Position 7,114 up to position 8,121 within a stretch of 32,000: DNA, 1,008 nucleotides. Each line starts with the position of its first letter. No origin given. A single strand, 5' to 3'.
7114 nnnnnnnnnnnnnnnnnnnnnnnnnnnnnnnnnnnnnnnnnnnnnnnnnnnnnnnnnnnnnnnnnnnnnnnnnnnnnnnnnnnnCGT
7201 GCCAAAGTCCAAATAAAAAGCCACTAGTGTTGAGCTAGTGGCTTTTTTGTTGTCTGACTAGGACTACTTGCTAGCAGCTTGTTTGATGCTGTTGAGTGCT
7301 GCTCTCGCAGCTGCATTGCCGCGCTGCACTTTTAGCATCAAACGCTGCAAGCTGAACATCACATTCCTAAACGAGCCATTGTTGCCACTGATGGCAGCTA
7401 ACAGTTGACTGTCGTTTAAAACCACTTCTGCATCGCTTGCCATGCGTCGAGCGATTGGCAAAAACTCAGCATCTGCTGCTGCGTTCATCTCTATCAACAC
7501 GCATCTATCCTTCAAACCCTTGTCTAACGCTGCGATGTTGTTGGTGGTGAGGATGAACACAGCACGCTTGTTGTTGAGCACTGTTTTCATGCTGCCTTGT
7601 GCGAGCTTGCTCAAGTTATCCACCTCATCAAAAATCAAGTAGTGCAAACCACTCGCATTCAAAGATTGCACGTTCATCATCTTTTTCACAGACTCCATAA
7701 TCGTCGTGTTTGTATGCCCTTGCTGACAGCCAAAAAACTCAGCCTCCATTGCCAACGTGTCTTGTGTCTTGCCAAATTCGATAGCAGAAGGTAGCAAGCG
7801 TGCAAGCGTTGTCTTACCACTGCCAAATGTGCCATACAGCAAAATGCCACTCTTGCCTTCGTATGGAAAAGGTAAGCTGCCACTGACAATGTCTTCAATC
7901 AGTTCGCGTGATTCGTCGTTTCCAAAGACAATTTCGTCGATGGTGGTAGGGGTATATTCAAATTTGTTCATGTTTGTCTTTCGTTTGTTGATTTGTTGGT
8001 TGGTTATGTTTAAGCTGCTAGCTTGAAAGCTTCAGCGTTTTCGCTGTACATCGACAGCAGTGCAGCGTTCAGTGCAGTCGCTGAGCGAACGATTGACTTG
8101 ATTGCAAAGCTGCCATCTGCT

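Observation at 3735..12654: Compact island with two integrase-family genes, no recognisable transfer, replication or capsid genes, and wholly uncharacterised cargo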

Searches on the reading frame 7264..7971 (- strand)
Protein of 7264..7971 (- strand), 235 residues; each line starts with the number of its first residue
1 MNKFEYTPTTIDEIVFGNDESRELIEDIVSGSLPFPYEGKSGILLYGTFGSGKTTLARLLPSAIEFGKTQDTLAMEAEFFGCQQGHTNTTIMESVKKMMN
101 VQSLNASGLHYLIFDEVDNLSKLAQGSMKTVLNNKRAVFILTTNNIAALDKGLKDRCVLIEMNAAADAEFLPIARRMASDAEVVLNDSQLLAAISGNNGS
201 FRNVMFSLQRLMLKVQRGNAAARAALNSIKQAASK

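Call 9: search_protein_families(library=pfam, max_evalue=0.1, proteins=[window:7264-7971:-])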
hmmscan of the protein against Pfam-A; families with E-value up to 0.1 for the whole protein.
window:7264-7971:- (235 aa): 21 families
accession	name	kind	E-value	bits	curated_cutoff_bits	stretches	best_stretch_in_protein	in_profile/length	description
PF00004.35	AAA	-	2.2e-08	35.1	21.2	1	43-157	1-123/131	ATPase family associated with various cellular activities (AAA)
PF07728.20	AAA_5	-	4.3e-06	27.2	22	1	43-165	2-124/139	AAA domain (dynein-related subfamily)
PF25199.1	nSTAND_NTPase5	-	1.8e-05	25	34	1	8-143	8-131/145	Novel STAND NTPase 5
PF13479.12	AAA_24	-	2.1e-05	24.9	27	1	43-134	5-90/195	AAA domain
PF13401.12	AAA_22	-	4.1e-05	24.3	27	1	39-105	4-64/130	AAA domain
PF14532.12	Sigma54_activ_2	-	7.9e-05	23.3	25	1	40-142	21-106/138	Sigma-54 interaction domain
PF13173.12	AAA_14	-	9.8e-05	22.8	27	1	43-165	5-123/129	AAA domain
PF13238.12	AAA_18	-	0.00018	22.4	29.4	1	43-117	1-80/128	AAA domain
PF10412.15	TrwB_AAD_bind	-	0.0002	20.8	20.5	0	31-62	5-37/387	Type IV secretion-system coupling protein DNA-binding domain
PF13177.12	DNA_pol3_delta2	-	0.0026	18.2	27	1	90-164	84-159/161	DNA polymerase III, delta subunit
PF05729.18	NACHT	-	0.0026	18.1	26.7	1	43-141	3-87/167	NACHT domain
PF10662.15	PduV-EutP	-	0.0081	16.4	21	1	43-72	4-34/143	Ethanolamine utilisation - propanediol utilisation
PF02367.23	TsaE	-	0.011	16.1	26.6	1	40-66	21-47/128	Threonylcarbamoyl adenosine biosynthesis protein TsaE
PF13166.12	AAA_13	-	0.013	14.7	36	1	44-76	20-51/713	AAA domain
PF00270.35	DEAD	-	0.015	15.5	26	0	90-135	100-145/167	DEAD/DEAH box helicase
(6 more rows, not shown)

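Call 10: search_protein_families(library=padloc, max_evalue=0.1, proteins=[window:7264-7971:-])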
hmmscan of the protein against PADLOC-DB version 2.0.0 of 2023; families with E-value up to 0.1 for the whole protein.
window:7264-7971:- (235 aa): 7 families
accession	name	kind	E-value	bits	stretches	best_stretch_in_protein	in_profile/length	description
PDLC00915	TRIP13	-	2.2e-05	22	1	43-120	66-145/302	TRIP13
PDLC00914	TRIP13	-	9.6e-05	20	1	43-121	74-156/302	TRIP13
PDLC04140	mad8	-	0.00047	17.8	1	14-106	4-85/314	mads_8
PDLC04787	PDC-S01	-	0.0018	15.2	1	45-162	32-149/412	-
PDLC04894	PDC-S06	-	0.0061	13.1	1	44-83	32-70/740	-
PDLC01994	RtcR_PspF1--CARF_AAA_HTH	-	0.0087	13.2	1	43-136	184-278/468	-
PDLC01738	TnsC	-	0.02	12.2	1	100-164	125-187/283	TnsC_0_V-K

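Call 11: search_protein_families(library=phrogs, max_evalue=0.1, proteins=[window:7264-7971:-])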
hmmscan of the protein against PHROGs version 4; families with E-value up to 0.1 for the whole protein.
window:7264-7971:- (235 aa): 15 families
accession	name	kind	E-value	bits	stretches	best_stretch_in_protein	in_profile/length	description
phrog_168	-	DNA, RNA and nucleotide metabolism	1.5e-23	85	1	5-215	14-214/314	clamp loader of DNA polymerase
phrog_5846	-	DNA, RNA and nucleotide metabolism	5.8e-14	53.1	1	6-223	10-214/380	clamp loader of DNA polymerase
phrog_11838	-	DNA, RNA and nucleotide metabolism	5.8e-11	43.2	1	6-211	11-205/420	clamp loader of DNA polymerase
phrog_10401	-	other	0.00042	20.2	0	131-153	545-574/667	ATPase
phrog_9172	-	unknown function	0.00058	19.8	1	39-130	106-188/509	-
phrog_124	-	DNA, RNA and nucleotide metabolism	0.00091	19.7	1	43-125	46-125/382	Sak4-like ssDNA annealing protein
phrog_1815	-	other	0.0029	18.9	0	43-66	6-29/197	guanylate kinase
phrog_2376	-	other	0.0054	17.1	1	9-69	47-102/363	ATPase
phrog_3757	-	unknown function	0.0067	16.9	0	10-63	104-149/367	-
phrog_7485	-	unknown function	0.021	14.8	0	40-62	227-249/430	-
phrog_1829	-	DNA, RNA and nucleotide metabolism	0.023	13.8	1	10-64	474-528/772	DNA primase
phrog_5484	-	DNA, RNA and nucleotide metabolism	0.033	14.8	1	38-119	26-104/239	DnaA-like replication initiation protein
phrog_7998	-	unknown function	0.039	14.1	0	40-124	40-134/339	-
phrog_3277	-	DNA, RNA and nucleotide metabolism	0.052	14.4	0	40-144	10-118/168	DnaC-like helicase loader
phrog_2107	-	other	0.088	13.5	0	43-63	6-26/201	thymidylate kinase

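Call 12: search_protein_families(library=ncbifam, max_evalue=0.1, proteins=[window:7264-7971:-])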
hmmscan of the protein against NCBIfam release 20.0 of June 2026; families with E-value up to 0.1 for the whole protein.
window:7264-7971:- (235 aa): 40 families (the best 25 are shown)
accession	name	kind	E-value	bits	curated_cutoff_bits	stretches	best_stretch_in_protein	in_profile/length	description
NF003229.0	PRK04195.1-5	equivalog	1.2e-12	47.3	280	1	6-221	11-221/413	replication factor C large subunit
NF001679.0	PRK00440.1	equivalog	2.5e-11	43.2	303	1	6-211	12-208/322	replication factor C small subunit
NF009067.0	PRK12402.1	equivalog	3.1e-10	39.5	317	1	66-229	78-249/340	replication factor C small subunit 2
NF003233.0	PRK04195.2-3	equivalog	4.6e-10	38.9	471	1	5-212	6-205/504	replication factor C large subunit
NF003228.0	PRK04195.1-4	equivalog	1.3e-08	34.2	456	1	5-212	7-206/502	replication factor C large subunit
TIGR02397.1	dnaX_nterm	equivalog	1.5e-08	34.3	250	1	42-216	38-227/355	DNA polymerase III subunit gamma/tau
NF003231.0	PRK04195.2-1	equivalog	9.9e-08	31.2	442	1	6-209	11-206/517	replication factor C large subunit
NF003230.0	PRK04195.1-6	equivalog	2.2e-07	29.9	441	1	6-214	8-208/494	replication factor C large subunit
NF003232.0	PRK04195.2-2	equivalog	4.4e-07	29.1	701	1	6-203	7-194/480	replication factor C large subunit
NF003234.0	PRK04195.2-4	equivalog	1.1e-06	27.9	529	1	6-210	7-213/497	replication factor C large subunit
NF011522.0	PRK14961.1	equivalog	1.7e-06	27.1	562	1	43-223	41-235/363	DNA polymerase III subunits gamma and tau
NF011512.0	PRK14950.1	equivalog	2.6e-05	23.6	593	1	112-215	124-229/585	DNA polymerase III subunits gamma and tau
NF004962.0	PRK06305.1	equivalog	4.1e-05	22.9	559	1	44-203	43-218/465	DNA polymerase III subunits gamma and tau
NF011523.0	PRK14962.1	equivalog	4.4e-05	22.4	576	1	95-210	105-221/474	DNA polymerase III subunits gamma and tau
NF011525.0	PRK14964.1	equivalog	4.9e-05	22.3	554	1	108-212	116-222/493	DNA polymerase III subunits gamma and tau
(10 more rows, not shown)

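Call 13: find_encoding_contigs(protein=window:7264-7971:-, flank=10000, max_places=10)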
Protein window:7264-7971:- (235 aa): 1 contig read that carries it; 1 place shown.
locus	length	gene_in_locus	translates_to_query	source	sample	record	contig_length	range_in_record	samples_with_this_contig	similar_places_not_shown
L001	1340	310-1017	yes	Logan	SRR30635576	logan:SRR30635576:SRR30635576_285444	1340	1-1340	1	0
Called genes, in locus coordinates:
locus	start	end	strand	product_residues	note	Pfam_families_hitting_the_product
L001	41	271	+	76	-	-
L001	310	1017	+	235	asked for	PF25199:nSTAND_NTPase5 (faint), PF14532:Sigma54_activ_2 (faint), PF00004:AAA, PF07728:AAA_5 (weak)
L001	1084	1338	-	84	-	?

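Call 28: search_solved_structures(query=window:7264-7971:-, max_evalue=0.01)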
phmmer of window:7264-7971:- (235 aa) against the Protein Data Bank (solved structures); distinct sequences matched with E-value up to 0.01: 21.
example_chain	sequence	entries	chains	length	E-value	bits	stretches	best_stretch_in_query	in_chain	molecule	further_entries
8tw7_3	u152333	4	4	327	3.7e-07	33.1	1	5-210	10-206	Replication factor C subunit 3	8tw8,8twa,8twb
8fs3_C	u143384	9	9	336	4e-07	33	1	5-210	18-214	Replication factor C subunit 3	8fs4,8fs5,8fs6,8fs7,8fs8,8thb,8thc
7ste_C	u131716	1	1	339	4.1e-07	32.9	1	5-210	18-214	Replication factor C subunit 3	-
8dr0_C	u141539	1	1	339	4.1e-07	32.9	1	5-210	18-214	Replication factor C subunit 3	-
7sgz_C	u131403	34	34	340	4.1e-07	32.9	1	5-210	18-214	Replication factor C subunit 3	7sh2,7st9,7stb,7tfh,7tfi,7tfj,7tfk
1sxj_C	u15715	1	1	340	1.5e-06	31.1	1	5-210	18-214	Activator 1 40 kDa subunit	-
1iqp_A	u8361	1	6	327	1.5e-05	27.8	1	6-209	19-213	RFCS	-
9uiq_C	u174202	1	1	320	1.8e-05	27.6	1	26-210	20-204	Replication factor C subunit 5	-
6vvo_C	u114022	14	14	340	2.1e-05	27.4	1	26-210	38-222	Replication factor C subunit 5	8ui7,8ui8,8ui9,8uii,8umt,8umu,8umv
7z6h_G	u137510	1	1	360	2.4e-05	27.2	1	26-210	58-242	Replication factor C subunit 5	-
9uiq_B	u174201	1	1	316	2.6e-05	27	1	8-210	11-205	Replication factor C subunit 2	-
6vvo_B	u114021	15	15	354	3.6e-05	26.6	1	7-210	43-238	Replication factor C subunit 2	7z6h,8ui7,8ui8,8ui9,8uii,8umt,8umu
7sgz_E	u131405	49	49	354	3.6e-05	26.6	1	111-214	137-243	Replication factor C subunit 5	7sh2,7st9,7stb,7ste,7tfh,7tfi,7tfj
2chg_A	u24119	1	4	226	0.0001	25.1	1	5-209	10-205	REPLICATION FACTOR C SMALL SUBUNIT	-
1sxj_E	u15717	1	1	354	0.00013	24.7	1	111-214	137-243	Activator 1 40 kDa subunit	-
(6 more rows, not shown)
